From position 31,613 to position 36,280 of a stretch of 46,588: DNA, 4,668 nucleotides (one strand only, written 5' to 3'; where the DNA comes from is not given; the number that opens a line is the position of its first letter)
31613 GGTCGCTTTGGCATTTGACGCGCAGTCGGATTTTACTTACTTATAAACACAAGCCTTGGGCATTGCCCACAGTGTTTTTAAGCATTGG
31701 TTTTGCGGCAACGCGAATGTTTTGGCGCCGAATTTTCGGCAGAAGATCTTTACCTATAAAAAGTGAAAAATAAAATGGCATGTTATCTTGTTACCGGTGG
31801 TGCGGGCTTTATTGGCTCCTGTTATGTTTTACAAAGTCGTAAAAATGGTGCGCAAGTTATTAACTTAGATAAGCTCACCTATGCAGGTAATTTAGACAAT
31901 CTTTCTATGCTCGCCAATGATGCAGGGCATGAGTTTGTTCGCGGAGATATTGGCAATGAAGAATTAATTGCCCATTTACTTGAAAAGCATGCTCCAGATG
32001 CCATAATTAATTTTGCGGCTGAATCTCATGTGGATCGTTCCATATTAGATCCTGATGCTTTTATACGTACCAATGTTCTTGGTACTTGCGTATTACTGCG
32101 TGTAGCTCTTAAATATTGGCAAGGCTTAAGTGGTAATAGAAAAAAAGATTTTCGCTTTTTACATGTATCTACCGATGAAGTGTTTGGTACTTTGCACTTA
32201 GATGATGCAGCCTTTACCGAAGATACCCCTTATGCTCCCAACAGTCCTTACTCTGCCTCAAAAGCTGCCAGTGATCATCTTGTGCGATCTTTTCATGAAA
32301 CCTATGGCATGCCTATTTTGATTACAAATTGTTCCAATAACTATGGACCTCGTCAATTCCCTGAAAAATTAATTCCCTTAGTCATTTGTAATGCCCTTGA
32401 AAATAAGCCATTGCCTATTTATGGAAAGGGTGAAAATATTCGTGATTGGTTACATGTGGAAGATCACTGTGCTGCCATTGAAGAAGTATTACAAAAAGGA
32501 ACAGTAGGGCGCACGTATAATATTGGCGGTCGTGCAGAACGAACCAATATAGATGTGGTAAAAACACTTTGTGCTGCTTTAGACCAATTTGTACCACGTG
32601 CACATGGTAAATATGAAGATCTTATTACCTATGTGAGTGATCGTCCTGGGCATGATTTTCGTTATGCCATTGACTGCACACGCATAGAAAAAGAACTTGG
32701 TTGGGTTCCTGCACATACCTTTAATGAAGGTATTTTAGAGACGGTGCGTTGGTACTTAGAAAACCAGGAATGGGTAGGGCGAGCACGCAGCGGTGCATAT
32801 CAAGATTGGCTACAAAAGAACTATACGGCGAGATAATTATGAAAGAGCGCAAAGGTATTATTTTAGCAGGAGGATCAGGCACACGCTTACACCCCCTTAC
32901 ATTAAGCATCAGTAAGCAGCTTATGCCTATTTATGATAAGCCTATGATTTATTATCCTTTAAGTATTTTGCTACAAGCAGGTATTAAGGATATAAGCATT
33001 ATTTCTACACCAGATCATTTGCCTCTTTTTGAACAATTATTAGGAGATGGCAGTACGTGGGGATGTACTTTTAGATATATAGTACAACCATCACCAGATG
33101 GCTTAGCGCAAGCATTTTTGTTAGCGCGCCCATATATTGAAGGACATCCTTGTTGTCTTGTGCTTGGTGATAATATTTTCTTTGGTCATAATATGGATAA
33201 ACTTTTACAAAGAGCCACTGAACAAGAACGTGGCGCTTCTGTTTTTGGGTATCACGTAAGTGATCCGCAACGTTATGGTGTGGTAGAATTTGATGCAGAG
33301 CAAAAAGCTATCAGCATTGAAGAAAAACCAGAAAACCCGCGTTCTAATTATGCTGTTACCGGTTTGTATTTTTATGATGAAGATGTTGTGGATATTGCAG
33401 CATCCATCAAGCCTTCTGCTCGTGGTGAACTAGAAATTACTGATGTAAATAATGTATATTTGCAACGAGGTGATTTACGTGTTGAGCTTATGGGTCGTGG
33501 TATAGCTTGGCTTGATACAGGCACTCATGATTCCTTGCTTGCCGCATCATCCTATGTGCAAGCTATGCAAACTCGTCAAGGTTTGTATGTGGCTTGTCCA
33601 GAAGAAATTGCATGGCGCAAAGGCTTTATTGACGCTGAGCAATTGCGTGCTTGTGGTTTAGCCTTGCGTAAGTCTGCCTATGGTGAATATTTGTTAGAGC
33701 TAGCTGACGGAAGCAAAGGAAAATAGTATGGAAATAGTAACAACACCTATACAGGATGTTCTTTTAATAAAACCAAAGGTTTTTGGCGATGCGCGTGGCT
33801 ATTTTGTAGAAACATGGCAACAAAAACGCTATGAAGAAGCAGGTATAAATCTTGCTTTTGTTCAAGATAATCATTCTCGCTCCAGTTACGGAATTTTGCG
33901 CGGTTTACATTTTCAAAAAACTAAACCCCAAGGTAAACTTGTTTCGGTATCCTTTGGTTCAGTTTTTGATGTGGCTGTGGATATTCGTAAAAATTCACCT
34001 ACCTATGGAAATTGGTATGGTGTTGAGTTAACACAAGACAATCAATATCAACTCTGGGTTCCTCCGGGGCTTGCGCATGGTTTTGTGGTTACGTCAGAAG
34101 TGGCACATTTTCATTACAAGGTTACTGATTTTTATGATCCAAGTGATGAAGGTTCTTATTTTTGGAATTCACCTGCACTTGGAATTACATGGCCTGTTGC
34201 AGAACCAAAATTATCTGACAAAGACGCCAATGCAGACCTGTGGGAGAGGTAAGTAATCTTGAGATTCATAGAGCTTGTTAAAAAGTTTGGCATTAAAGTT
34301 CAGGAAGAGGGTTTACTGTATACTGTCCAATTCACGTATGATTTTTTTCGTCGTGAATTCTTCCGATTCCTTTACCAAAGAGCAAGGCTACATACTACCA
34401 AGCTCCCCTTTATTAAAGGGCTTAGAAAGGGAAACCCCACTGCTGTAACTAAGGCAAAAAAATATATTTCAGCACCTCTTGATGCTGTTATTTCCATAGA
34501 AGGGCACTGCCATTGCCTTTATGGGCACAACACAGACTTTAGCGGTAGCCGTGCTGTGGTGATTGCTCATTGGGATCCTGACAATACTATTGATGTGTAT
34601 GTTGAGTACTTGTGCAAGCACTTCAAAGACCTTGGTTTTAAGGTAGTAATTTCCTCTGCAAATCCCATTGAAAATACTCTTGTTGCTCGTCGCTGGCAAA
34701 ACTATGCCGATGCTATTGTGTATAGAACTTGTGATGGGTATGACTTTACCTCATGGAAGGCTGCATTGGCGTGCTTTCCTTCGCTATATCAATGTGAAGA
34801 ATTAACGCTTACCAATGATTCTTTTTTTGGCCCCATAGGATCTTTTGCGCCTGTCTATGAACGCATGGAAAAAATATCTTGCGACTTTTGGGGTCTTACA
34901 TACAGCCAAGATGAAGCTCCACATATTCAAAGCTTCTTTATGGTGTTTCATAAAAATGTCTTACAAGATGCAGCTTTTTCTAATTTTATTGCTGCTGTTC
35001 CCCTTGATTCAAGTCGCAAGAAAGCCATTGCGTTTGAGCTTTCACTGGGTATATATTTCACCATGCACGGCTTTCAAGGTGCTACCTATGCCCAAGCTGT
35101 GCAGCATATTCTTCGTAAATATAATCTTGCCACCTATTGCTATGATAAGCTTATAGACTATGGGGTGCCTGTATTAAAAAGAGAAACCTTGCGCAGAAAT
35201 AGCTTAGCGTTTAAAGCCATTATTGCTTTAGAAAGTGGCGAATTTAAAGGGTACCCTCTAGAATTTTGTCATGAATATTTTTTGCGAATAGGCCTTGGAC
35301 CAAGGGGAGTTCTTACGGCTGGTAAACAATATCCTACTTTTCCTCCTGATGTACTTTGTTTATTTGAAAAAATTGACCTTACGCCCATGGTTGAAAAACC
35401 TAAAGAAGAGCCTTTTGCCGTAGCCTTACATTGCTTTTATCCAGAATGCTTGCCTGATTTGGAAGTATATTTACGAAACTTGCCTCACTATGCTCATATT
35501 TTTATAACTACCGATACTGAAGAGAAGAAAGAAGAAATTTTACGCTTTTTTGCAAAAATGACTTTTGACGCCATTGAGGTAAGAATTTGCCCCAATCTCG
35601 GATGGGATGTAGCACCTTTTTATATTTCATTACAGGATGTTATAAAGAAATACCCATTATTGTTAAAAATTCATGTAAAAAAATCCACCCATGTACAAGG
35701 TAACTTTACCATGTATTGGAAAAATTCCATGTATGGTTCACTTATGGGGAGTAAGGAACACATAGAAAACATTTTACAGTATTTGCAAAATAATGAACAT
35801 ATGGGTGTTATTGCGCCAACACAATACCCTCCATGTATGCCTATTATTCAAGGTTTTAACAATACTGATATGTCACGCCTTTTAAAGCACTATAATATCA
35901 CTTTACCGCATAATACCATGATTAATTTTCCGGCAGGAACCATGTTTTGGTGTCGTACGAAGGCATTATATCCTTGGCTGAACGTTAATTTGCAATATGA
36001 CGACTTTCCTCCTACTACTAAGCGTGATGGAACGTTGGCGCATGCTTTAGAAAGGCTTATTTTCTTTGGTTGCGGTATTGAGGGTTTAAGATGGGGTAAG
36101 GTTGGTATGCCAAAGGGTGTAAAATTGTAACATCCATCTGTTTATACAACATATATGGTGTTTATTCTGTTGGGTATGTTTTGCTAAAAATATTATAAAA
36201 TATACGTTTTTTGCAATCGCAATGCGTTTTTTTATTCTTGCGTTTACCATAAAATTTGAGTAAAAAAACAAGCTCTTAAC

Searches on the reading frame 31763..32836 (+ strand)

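Call 9: search_protein_families(library=pfam, proteins=[window:31763-32836:+], max_evalue=0.001)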
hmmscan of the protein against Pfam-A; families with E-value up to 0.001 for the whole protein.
window:31763-32836:+ (357 aa): 7 families
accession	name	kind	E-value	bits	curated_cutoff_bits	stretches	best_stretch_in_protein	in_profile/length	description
PF16363.11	GDP_Man_Dehyd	-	1.4e-88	298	27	1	9-326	1-331/332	GDP-mannose 4,6 dehydratase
PF01370.27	Epimerase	-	1.3e-65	221.6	20.9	1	9-255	2-240/240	NAD dependent epimerase/dehydratase family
PF04321.23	RmlD_sub_bind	-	2.9e-13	50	27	1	9-179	4-141/287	RmlD substrate binding domain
PF07993.18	NAD_binding_4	-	1e-08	35.1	20.1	1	78-192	89-206/258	Male sterility protein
PF02719.21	Polysacc_synt_2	-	3.5e-08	33.4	20.2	1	9-117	2-117/293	Polysaccharide biosynthesis protein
PF01073.25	3Beta_HSD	-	6.5e-08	32.4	22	1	9-234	1-220/280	3-beta hydroxysteroid dehydrogenase/isomerase family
PF00106.31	adh_short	-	6.2e-05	23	26.6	0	155-181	141-167/195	short chain dehydrogenase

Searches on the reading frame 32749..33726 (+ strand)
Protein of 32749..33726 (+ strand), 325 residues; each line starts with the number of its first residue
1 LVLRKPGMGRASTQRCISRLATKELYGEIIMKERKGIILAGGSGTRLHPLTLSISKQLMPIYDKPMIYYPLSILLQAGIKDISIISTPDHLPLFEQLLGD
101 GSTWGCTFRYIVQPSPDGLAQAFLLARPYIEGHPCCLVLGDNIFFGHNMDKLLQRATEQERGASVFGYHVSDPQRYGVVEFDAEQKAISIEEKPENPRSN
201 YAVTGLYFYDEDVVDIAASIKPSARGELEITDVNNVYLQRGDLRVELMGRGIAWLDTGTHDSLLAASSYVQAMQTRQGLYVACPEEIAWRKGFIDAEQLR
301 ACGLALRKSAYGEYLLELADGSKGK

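Call 9: search_protein_families(library=pfam, proteins=[window:32749-33726:+], max_evalue=0.001)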
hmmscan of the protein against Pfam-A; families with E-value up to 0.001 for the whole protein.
window:32749-33726:+ (325 aa): 2 families
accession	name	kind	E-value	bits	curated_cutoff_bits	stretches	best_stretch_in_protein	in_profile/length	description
PF00483.29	NTP_transferase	-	2.1e-75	253.9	21.2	1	35-270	1-242/245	Nucleotidyl transferase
PF12804.13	NTP_transf_3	-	2.2e-08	34.9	27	1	36-165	1-120/160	MobA-like NTP transferase domain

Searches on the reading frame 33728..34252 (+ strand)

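Call 9: search_protein_families(library=pfam, proteins=[window:33728-34252:+], max_evalue=0.001)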
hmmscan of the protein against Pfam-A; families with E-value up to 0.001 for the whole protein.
window:33728-34252:+ (174 aa): 1 family
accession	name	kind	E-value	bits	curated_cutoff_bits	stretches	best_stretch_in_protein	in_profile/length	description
PF00908.23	dTDP_sugar_isom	-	1.2e-68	230.5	27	1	6-172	2-166/168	dTDP-4-dehydrorhamnose 3,5-epimerase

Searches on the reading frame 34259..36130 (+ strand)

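Call 9: search_protein_families(library=pfam, proteins=[window:34259-36130:+], max_evalue=0.001)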
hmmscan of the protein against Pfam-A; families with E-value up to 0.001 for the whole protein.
window:34259-36130:+ (623 aa): 1 family
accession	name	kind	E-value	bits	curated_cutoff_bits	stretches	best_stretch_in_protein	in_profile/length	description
PF05045.17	RgpF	-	2.9e-75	254.3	25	1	144-603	15-496/503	Rhamnan synthesis protein F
